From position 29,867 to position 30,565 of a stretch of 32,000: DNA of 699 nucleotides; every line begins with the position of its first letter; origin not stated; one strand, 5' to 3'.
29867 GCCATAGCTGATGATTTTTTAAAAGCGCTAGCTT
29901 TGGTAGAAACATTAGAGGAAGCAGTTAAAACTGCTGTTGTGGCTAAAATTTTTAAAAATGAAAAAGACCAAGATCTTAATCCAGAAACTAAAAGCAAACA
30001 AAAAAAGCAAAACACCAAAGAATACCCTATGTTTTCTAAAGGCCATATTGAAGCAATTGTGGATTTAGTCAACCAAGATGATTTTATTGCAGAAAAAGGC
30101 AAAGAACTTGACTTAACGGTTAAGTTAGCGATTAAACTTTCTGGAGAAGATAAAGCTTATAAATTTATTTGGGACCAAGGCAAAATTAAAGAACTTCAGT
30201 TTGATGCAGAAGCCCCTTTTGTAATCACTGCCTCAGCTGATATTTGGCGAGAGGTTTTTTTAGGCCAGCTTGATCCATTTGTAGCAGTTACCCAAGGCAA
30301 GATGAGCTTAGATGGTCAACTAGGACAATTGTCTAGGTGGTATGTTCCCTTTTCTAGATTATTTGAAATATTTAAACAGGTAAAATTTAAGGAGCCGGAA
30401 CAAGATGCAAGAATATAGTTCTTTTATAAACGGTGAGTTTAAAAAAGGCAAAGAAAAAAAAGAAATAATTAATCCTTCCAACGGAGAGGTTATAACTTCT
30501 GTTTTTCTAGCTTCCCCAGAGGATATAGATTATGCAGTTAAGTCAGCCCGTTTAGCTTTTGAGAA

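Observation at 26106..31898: DHAP-shunt-like module (isomerase, class II aldolase, ALDH, distal phosphorylase) co-transcribed with a radical SAM enzyme inside the PKS operon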

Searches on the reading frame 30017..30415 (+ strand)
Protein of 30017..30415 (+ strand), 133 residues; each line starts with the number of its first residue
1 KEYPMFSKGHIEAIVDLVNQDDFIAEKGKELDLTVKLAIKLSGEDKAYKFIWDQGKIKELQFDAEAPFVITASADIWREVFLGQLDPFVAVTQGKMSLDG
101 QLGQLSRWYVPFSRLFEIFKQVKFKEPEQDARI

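Call 60: predict_structure(alignment_id=A2)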
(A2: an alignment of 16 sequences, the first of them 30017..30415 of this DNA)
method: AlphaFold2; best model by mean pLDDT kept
length: 133 residues; sequences in the alignment: 16
mean_pLDDT: 88.2   pTM: 0.81
mean pLDDT of the five models: 88.2, 87.7, 87.6, 87.6, 84.9
residues with pLDDT >= 90: 81; 70-90: 46; 50-70: 2; < 50: 4
segments of 3 or more residues with pLDDT < 50: 130-133
pLDDT, mean of each block of 10 residues (from residue 1): 91 95 92 92 93 94 94 94 88 90 78 84 76 39
secondary structure, 60 per line:
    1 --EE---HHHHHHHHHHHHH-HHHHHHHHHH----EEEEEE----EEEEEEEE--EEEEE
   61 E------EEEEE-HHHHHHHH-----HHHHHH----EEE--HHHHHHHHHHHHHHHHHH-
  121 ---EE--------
elements in order: H8-20 H22-31 E36-41 E46-53 E56-61 E68-72 H74-81 H87-92 E97-99 H102-119

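Call 62: fold_search(model_id=the predicted structure, library=pdb)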
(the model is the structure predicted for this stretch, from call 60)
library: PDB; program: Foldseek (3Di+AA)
matches with E <= 10: 700; with E <= 0.001: 38
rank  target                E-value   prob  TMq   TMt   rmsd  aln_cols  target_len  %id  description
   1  1wfr_MODEL_1_A        2.3e-09  1.00  0.77  0.72   3.8       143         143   20  Solution structure of the conserved hypothetical protein TT1886, possibly sterol carrier protein, from Thermus (released 2004-11-26)
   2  2cx7_A                1.0e-08  1.00  0.79  0.82   2.0       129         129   21  Crystal structure of sterol carrier protein 2 (released 2005-12-28)
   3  2cx7_B                3.9e-08  1.00  0.74  0.76   2.7       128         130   21  Crystal structure of sterol carrier protein 2 (released 2005-12-28)
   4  3bn8_B                1.8e-06  1.00  0.53  0.62   6.8       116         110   22  Crystal structure of a putative sterol carrier protein type 2 (af1534) from archaeoglobus fulgidus dsm 4304 at 2.11 A  (released 2007-12-25)
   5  6h6o_B                1.9e-06  1.00  0.58  0.65   3.9       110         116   13  UbiJ-SCP2 Ubiquinone synthesis protein (released 2019-02-13)
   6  6h6o_A                1.9e-06  1.00  0.58  0.62   4.0       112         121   13  UbiJ-SCP2 Ubiquinone synthesis protein (released 2019-02-13)
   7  6h6n_A                2.9e-06  1.00  0.58  0.60   5.5       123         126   13  UbiJ-SCP2 Ubiquinone synthesis protein (released 2019-02-13)
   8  6h6n_B                3.5e-06  1.00  0.56  0.61   4.0       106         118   12  UbiJ-SCP2 Ubiquinone synthesis protein (released 2019-02-13)
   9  3cnu                  6.4e-06  1.00  0.55  0.65   6.3       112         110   21  Crystal structure of the predicted coding region AF_1534 from Archaeoglobus fulgidus (released 2008-04-15)
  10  3bn8_A                8.9e-06  1.00  0.60  0.67   5.7       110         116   22  Crystal structure of a putative sterol carrier protein type 2 (af1534) from archaeoglobus fulgidus dsm 4304 at 2.11 A  (released 2007-12-25)
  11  6ovp_B                1.2e-05  1.00  0.51  0.52   4.8       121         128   16  Sterol Carrier Protein 2 from Yarrowia Lipolytica (apo form) (released 2020-05-20)
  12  6h6p_A                1.5e-05  1.00  0.57  0.65   3.6       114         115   11  UbiJ-SCP2 Ubiquinone synthesis protein (released 2019-02-13)
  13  6h6p_C                1.6e-05  1.00  0.58  0.64   3.5       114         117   12  UbiJ-SCP2 Ubiquinone synthesis protein (released 2019-02-13)
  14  6h6p_B                1.7e-05  1.00  0.58  0.66   3.5       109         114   10  UbiJ-SCP2 Ubiquinone synthesis protein (released 2019-02-13)
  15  8af2_A                2.4e-05  1.00  0.47  0.50   5.8       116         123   16  Human Sterol Carrier Protein with unnatural amino acid 2,2'-bipyridine alanine incorporated at position 111 (released 2023-08-16)
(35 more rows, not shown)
